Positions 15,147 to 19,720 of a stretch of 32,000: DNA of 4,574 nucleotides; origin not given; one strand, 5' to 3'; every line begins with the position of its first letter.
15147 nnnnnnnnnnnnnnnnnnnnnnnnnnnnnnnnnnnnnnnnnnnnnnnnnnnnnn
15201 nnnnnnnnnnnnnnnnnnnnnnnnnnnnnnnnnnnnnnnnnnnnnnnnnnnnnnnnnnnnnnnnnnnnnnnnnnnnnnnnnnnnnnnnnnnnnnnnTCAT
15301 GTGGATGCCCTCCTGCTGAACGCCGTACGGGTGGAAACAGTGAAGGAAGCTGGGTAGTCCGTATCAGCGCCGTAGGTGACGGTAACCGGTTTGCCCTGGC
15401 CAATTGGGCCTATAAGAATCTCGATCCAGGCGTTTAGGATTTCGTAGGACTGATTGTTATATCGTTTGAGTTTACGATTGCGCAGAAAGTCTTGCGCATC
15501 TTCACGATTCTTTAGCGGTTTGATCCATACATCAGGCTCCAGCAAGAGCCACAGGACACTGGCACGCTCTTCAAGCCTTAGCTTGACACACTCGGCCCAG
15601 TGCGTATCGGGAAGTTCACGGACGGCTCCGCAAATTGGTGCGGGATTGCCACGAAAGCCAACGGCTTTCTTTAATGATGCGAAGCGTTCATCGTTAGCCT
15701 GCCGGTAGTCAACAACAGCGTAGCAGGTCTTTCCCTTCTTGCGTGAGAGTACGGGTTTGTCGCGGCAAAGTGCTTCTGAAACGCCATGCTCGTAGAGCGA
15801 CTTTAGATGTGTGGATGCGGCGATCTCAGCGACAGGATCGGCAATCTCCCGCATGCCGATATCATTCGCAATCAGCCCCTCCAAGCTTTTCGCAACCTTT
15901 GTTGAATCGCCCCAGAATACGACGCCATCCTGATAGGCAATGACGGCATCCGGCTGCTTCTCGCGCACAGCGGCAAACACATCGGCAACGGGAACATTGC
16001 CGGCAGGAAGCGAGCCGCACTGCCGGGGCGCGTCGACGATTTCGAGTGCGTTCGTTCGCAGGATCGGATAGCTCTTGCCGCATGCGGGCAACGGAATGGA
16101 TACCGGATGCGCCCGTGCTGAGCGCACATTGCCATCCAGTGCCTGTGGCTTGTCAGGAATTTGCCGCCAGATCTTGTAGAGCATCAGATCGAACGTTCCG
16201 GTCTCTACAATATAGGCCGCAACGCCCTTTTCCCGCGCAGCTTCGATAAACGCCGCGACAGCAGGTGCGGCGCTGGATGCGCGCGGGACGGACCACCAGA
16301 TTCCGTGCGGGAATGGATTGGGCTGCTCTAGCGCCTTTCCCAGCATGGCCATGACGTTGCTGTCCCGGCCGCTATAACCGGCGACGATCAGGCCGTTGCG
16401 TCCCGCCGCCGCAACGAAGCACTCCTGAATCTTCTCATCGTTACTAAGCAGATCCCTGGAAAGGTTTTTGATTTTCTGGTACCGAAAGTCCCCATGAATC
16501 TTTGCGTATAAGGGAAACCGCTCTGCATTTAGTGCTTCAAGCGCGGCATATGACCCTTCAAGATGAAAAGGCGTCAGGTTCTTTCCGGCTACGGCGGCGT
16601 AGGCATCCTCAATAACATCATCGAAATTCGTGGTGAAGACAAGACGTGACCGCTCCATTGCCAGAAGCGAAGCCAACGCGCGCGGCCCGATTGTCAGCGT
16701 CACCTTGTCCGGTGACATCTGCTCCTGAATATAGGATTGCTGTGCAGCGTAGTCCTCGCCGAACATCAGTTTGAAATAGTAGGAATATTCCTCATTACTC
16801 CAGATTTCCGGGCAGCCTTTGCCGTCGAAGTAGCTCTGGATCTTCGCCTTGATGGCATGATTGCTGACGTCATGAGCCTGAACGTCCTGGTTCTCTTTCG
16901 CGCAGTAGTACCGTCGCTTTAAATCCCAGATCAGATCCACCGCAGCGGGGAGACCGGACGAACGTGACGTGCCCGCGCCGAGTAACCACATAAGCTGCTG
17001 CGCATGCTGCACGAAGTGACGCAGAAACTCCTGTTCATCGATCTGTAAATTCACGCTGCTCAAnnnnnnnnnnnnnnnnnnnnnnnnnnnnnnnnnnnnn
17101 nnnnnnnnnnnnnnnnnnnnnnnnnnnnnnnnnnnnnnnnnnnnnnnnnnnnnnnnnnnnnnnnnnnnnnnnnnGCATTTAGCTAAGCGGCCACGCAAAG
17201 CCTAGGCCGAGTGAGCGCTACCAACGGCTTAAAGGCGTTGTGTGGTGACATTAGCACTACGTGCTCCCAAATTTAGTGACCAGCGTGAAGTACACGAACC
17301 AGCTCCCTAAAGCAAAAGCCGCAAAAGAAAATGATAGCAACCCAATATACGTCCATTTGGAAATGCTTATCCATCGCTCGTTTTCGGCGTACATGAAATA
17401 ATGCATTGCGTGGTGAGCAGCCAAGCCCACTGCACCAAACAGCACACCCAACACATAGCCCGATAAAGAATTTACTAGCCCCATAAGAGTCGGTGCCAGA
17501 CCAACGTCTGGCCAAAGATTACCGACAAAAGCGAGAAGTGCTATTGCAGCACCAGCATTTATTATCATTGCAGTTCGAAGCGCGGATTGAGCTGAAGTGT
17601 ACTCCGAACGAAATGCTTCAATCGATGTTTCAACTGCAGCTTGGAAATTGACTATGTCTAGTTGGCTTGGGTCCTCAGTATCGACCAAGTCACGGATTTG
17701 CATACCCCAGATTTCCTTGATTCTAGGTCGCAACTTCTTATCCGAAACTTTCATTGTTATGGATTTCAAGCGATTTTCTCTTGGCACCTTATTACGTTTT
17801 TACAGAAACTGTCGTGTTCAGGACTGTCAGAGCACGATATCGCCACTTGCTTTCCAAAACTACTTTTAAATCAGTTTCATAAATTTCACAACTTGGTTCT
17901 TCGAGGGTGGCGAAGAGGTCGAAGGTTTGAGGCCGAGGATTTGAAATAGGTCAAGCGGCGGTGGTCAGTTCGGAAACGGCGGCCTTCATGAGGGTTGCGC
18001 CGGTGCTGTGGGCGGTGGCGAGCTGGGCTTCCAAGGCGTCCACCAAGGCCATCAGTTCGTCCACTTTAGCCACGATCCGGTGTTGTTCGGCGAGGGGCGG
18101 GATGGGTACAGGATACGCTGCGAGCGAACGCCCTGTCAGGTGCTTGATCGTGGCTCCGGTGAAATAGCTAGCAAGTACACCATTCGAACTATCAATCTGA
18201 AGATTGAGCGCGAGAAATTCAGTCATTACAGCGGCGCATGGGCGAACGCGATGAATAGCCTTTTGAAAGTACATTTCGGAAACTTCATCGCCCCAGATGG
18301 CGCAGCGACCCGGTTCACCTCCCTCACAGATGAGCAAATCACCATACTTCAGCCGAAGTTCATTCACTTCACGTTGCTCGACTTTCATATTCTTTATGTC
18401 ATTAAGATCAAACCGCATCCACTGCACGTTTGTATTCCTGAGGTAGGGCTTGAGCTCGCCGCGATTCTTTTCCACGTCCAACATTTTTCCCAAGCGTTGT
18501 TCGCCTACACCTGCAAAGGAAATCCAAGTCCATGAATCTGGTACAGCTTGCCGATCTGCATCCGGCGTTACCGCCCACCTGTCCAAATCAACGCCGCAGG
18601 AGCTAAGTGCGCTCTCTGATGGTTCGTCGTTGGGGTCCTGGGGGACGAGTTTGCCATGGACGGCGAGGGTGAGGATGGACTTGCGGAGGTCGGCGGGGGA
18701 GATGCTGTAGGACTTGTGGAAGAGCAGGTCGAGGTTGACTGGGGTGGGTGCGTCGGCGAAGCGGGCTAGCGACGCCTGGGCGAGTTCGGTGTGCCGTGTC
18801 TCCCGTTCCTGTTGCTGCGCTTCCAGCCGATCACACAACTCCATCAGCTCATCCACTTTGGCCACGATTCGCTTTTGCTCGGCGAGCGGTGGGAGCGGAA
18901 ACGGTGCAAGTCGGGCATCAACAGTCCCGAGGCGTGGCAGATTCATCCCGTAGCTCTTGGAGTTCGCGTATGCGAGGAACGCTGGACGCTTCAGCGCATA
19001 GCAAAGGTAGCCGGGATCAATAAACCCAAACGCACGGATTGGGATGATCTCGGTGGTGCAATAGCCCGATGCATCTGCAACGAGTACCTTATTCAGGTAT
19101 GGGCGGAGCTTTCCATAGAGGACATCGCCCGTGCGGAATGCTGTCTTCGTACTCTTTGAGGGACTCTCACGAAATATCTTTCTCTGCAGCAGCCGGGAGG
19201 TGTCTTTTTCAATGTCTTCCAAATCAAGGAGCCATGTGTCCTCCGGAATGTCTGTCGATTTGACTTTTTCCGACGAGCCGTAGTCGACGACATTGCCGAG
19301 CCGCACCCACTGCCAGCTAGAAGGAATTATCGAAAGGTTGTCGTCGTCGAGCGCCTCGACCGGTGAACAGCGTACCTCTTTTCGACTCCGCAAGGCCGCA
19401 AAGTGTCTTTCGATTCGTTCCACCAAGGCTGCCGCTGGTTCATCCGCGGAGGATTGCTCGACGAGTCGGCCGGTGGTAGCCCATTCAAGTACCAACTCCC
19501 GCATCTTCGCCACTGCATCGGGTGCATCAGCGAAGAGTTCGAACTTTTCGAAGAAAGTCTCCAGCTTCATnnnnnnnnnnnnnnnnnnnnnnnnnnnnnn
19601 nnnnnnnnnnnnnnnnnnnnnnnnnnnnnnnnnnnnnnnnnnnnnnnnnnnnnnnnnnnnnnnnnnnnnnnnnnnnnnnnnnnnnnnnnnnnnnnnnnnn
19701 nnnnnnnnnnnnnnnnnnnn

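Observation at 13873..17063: SIR2-APAZ + short Argonaute (SPARSA-type) NAD+-depletion defence operon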

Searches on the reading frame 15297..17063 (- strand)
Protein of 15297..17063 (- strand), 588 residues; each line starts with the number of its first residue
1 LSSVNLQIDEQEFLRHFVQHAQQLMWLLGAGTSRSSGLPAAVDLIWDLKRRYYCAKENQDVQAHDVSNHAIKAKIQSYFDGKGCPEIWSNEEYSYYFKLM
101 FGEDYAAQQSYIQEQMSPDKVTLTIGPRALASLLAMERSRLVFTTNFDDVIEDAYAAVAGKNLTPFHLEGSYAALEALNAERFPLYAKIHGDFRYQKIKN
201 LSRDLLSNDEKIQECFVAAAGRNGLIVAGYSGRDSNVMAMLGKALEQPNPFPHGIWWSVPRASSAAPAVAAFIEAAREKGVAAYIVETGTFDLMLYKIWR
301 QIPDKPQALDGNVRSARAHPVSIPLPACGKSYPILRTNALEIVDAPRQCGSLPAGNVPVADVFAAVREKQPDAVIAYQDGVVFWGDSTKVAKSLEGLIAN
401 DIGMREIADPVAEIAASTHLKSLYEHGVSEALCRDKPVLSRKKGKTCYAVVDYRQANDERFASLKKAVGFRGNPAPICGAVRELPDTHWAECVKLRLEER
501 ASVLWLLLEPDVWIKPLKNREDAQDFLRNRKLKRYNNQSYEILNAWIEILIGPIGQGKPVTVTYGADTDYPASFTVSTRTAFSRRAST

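Call 3: search_protein_families(library=pfam, proteins=[window:15297-17063:-], max_evalue=0.01)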
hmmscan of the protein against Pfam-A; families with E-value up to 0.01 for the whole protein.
window:15297-17063:- (588 aa): 1 family
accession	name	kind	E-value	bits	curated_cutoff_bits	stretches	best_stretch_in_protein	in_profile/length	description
PF13289.12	SIR2_2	-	3e-15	57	24.5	1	141-265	2-125/141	SIR2-like domain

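Call 4: search_protein_families(library=padloc, proteins=[window:15297-17063:-], max_evalue=0.01)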
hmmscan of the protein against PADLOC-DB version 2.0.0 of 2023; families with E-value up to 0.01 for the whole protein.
window:15297-17063:- (588 aa): 14 families
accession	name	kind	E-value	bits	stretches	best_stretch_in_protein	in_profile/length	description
PDLC02419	Aga_SIR2-PNTD1-PNTD2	-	1.7e-188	625.9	1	17-586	1-557/558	Class I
PDLC02401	Aga_SIR2-PNTD1-PNTD2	-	1.5e-168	559.9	1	44-586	1-523/524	Class I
PDLC02420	Aga_SIR2-PNTD1-PNTD2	-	7.9e-75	250.8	1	7-550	3-511/1010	Class I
PDLC02384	pAgo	-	8.9e-58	194.3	1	7-583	4-545/1030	-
PDLC02402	Aga_SIR2-PNTD1-PNTD2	-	6.5e-26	88.7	1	14-304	5-292/876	Class I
PDLC05061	PDC-S65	-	1.4e-14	52.3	1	128-234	128-232/592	-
PDLC05060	PDC-S65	-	1.4e-09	35.4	1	108-233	16-139/503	-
PDLC02418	Aga_SIR2-Kinase-PNTD1-PNTD2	-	8.1e-07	25.6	1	188-293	34-139/756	Class I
PDLC02408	Aga_SIR2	-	0.00064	16.9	0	21-79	5-63/343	Class II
PDLC04088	SIR2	-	0.00066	16.9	0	21-48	19-46/390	-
PDLC04093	SIR2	-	0.00099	16.2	0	11-57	12-60/395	-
PDLC04081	SIR2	-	0.0017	15.6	0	9-87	4-75/345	-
PDLC00409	ThsA1|ThsA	-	0.0055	14.1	0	141-242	106-207/242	STALD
PDLC00407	ThsA1|ThsA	-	0.0088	12.7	0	140-204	104-164/478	STALD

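Call 5: search_solved_structures(query=window:15297-17063:-, show_alignments=1)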
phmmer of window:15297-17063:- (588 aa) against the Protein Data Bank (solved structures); distinct sequences matched with E-value up to 0.001: 3.
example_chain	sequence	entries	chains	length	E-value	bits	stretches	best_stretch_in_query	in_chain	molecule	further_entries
8jl0_A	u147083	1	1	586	7e-208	695.1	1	9-583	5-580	Sir2 superfamily protein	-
8in8_B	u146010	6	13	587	7.1e-208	695.1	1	9-583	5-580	Sir2 superfamily protein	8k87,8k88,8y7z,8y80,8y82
8jkz_A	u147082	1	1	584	7.3e-208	695.1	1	9-583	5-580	Sir2 superfamily protein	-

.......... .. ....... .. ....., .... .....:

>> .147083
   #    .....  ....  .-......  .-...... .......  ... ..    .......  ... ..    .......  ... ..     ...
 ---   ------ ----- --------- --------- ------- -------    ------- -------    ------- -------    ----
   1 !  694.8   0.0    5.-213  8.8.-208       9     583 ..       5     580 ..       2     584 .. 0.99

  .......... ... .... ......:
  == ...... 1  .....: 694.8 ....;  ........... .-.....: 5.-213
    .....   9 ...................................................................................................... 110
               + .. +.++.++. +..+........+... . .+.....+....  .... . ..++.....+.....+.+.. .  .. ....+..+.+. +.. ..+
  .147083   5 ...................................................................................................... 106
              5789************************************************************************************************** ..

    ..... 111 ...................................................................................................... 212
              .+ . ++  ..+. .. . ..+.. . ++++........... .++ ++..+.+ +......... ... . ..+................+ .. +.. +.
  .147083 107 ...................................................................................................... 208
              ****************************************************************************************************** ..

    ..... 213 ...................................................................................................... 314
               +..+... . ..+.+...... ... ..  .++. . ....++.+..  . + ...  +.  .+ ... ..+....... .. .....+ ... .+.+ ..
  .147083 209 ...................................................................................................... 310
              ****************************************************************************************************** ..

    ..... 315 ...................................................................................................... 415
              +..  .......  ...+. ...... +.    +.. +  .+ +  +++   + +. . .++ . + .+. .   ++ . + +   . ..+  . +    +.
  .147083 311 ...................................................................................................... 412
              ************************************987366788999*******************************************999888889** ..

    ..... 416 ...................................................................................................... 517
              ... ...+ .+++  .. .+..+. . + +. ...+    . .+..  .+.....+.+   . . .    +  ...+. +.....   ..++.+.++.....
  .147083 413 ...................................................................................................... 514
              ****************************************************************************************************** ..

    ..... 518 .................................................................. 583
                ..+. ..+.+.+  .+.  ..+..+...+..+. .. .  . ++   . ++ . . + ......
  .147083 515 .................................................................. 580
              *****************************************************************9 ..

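Call 32: search_protein_families(library=ncbifam, proteins=[window:15297-17063:-], max_evalue=0.01)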
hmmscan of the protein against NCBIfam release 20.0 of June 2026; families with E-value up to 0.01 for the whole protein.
window:15297-17063:- (588 aa): 0 families

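Call 70: list_cluster_members(proteins=[window:15300-17063:-, window:15300-17054:-, window:15300-16991:-, window:17260-17787:-, window:17260-17754:-, window:17260-17703:-])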
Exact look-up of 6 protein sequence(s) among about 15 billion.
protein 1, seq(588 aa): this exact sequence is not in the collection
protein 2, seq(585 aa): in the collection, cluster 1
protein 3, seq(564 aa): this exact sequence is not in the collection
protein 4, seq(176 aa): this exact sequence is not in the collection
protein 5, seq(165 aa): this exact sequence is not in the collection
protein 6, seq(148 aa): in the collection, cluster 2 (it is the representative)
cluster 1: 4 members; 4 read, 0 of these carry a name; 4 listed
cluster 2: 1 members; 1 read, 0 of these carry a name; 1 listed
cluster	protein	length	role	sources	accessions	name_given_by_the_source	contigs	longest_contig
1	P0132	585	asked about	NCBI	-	-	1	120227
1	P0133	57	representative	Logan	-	-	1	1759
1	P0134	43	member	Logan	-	-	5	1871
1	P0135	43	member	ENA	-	-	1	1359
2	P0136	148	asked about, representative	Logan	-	-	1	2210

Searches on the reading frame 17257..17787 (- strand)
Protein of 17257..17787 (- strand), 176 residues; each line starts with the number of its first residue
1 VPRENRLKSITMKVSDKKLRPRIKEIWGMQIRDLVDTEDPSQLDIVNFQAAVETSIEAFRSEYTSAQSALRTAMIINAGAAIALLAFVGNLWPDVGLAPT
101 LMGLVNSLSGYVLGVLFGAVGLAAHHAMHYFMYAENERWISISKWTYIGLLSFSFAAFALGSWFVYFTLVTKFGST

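Call 3: search_protein_families(library=pfam, proteins=[window:17257-17787:-], max_evalue=0.01)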
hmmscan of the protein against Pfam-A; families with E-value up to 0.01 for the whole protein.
window:17257-17787:- (176 aa): 0 families

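Call 4: search_protein_families(library=padloc, proteins=[window:17257-17787:-], max_evalue=0.01)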
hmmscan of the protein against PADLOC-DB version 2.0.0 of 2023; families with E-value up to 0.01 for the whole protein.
window:17257-17787:- (176 aa): 0 families

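Call 32: search_protein_families(library=ncbifam, proteins=[window:17257-17787:-], max_evalue=0.01)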
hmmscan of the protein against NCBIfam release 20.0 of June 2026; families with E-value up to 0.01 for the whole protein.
window:17257-17787:- (176 aa): 0 families

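Call 58: search_dna_similar(query=window:17257-17787:-, collection=plasmids, mode=protein, max_rows=8, max_evalue=0.001)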
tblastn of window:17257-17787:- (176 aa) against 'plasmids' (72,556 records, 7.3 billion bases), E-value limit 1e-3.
No match.

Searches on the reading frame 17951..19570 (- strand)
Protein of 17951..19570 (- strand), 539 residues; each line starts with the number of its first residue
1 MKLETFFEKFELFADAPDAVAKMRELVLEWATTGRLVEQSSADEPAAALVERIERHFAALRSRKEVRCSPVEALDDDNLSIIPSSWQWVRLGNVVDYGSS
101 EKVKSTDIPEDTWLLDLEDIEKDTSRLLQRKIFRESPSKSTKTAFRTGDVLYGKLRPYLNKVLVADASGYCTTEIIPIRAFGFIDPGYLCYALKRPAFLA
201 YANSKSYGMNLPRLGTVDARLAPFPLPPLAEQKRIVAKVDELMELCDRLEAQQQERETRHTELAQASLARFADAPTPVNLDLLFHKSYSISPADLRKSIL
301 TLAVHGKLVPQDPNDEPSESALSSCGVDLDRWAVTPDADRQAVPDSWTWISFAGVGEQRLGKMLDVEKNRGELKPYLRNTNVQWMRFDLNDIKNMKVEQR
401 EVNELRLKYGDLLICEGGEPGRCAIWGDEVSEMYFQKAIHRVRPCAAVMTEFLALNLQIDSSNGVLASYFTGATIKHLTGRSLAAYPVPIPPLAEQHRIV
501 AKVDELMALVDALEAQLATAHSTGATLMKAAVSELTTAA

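Call 31: search_protein_families(library=pfam, proteins=[window:17951-19570:-], max_evalue=0.01)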
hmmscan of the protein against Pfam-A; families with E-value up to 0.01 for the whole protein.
window:17951-19570:- (539 aa): 2 families
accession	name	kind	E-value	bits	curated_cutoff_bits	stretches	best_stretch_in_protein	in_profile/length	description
PF01420.25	Methylase_S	-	2.3e-17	64.1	22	2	357-517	14-162/168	Type I restriction modification DNA specificity domain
PF06825.17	HSBP1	-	0.0052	17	28.6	0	498-520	24-46/51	Heat shock factor binding protein 1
